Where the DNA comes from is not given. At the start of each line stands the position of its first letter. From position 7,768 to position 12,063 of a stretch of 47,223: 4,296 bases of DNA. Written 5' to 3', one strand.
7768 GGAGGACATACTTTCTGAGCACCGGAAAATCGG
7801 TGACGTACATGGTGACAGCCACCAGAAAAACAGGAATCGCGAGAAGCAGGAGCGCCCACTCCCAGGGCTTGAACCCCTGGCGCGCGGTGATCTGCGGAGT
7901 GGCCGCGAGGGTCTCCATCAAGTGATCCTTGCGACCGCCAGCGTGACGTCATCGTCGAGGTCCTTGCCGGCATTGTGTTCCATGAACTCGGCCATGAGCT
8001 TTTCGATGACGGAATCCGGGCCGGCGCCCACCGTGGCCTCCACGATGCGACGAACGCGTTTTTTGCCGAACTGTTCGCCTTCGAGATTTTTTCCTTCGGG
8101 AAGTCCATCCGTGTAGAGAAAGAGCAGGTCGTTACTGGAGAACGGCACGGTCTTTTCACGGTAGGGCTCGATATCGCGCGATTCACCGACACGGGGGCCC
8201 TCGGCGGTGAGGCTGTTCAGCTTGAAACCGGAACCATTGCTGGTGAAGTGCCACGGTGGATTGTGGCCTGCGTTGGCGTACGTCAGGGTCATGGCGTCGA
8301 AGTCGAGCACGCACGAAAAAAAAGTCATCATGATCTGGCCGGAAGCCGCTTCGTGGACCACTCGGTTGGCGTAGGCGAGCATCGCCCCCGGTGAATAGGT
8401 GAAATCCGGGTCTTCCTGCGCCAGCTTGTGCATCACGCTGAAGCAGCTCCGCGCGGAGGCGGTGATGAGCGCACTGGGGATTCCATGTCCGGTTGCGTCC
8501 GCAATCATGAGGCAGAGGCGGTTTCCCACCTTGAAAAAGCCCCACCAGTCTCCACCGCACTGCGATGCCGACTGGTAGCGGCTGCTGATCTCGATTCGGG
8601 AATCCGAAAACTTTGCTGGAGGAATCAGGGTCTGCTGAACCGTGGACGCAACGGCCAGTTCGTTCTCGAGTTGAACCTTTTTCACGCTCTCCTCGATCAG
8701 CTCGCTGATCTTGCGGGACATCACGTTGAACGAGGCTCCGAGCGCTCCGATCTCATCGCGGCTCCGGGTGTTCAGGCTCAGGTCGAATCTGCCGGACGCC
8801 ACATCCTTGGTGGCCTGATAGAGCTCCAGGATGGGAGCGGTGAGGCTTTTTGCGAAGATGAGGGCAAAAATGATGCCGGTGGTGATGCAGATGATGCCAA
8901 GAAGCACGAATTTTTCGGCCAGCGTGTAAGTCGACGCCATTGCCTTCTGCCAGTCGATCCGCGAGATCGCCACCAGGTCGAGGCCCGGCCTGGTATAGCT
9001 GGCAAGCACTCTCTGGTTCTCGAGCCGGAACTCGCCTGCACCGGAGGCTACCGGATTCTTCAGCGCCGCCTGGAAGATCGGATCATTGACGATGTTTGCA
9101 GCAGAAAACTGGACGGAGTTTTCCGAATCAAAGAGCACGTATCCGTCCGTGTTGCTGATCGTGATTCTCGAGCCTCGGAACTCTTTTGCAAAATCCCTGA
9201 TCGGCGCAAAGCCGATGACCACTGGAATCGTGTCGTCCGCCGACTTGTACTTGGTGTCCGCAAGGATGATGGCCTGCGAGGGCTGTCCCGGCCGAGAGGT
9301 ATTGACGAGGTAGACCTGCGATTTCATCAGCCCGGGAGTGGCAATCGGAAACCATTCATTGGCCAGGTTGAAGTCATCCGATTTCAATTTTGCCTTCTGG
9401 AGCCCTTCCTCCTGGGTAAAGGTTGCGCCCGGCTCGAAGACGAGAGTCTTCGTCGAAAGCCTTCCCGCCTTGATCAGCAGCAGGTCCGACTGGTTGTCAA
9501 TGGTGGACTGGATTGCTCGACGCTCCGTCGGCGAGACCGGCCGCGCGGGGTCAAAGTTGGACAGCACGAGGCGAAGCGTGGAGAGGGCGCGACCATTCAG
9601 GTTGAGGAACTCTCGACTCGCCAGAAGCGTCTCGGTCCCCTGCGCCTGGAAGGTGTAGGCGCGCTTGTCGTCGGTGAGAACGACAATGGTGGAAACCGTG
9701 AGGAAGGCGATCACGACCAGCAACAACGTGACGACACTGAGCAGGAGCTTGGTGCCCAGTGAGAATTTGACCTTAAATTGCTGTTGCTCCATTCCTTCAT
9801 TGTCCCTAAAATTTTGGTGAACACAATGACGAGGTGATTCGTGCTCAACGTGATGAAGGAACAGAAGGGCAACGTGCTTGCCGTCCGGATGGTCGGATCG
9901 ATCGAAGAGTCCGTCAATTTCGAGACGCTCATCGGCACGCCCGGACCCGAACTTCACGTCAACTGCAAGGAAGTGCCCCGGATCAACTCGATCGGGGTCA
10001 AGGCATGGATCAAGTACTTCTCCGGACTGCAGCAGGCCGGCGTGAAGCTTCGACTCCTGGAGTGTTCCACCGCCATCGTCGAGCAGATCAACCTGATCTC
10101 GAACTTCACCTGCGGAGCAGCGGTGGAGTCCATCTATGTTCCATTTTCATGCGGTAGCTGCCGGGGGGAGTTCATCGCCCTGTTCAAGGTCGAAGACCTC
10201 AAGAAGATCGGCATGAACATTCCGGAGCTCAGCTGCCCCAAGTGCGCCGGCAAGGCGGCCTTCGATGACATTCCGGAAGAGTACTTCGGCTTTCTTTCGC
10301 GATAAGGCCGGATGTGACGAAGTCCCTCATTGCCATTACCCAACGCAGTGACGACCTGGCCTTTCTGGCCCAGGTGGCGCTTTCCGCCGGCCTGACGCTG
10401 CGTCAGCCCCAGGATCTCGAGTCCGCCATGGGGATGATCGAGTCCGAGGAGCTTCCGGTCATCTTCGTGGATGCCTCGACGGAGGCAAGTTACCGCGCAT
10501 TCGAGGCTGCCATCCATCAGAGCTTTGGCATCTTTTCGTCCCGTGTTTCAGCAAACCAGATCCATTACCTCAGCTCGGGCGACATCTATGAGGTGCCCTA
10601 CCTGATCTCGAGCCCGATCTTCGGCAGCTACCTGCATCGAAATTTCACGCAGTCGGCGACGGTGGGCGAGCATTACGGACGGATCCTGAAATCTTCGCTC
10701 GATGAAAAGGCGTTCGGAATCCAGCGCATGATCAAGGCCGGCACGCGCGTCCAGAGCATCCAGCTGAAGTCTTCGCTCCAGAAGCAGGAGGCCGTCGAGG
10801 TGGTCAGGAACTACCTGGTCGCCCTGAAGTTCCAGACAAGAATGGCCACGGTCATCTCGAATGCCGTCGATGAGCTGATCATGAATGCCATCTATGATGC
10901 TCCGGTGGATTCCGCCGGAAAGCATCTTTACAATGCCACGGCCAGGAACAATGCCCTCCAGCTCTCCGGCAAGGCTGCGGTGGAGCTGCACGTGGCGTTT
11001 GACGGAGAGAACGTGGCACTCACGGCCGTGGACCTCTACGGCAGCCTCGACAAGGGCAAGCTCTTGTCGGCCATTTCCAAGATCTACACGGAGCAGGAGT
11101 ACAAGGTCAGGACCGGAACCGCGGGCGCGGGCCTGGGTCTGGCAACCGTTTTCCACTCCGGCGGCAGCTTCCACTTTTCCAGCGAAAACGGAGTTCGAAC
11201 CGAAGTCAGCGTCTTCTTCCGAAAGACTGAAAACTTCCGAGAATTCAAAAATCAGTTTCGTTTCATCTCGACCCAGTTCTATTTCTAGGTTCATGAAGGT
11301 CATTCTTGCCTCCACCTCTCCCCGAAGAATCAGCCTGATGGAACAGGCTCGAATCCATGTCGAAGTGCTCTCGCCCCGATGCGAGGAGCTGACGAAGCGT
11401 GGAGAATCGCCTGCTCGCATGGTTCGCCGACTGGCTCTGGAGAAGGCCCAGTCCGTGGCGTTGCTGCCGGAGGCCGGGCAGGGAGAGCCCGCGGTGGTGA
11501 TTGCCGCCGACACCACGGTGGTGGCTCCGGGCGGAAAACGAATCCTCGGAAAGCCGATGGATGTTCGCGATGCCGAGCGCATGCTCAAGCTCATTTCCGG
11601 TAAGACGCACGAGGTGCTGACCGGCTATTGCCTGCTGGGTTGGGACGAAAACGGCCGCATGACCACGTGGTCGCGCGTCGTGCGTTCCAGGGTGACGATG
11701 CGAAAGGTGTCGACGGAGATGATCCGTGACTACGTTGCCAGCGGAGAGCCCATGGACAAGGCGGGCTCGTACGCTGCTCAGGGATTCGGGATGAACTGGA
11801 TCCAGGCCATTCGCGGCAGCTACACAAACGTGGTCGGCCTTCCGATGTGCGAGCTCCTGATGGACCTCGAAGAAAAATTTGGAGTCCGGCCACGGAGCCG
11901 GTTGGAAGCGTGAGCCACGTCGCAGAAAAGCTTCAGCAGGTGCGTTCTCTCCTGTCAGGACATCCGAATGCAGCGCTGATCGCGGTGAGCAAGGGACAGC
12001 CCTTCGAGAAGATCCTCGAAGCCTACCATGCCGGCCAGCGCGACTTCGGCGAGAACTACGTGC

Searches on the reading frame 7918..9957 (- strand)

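Call 13: search_protein_families(library=pfam, proteins=[window:7918-9957:-], max_evalue=0.00001)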
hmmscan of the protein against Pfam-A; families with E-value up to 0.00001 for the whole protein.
window:7918-9957:- (679 aa): 2 families
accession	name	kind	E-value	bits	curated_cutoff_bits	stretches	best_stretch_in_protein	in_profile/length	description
PF07228.17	SpoIIE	-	9.6e-38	130.5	25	1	479-678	3-191/192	Stage II sporulation protein E (SpoIIE)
PF00672.30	HAMP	-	1.9e-12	47.7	25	1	368-418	2-52/53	HAMP domain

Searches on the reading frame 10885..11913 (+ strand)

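Call 13: search_protein_families(library=pfam, proteins=[window:10885-11913:+], max_evalue=0.00001)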
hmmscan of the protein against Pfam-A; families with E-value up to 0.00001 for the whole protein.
window:10885-11913:+ (342 aa): 1 family
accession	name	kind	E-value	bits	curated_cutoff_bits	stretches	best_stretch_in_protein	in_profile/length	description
PF02545.19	Maf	-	5.2e-56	189.7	27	1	138-329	1-185/187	Maf-like protein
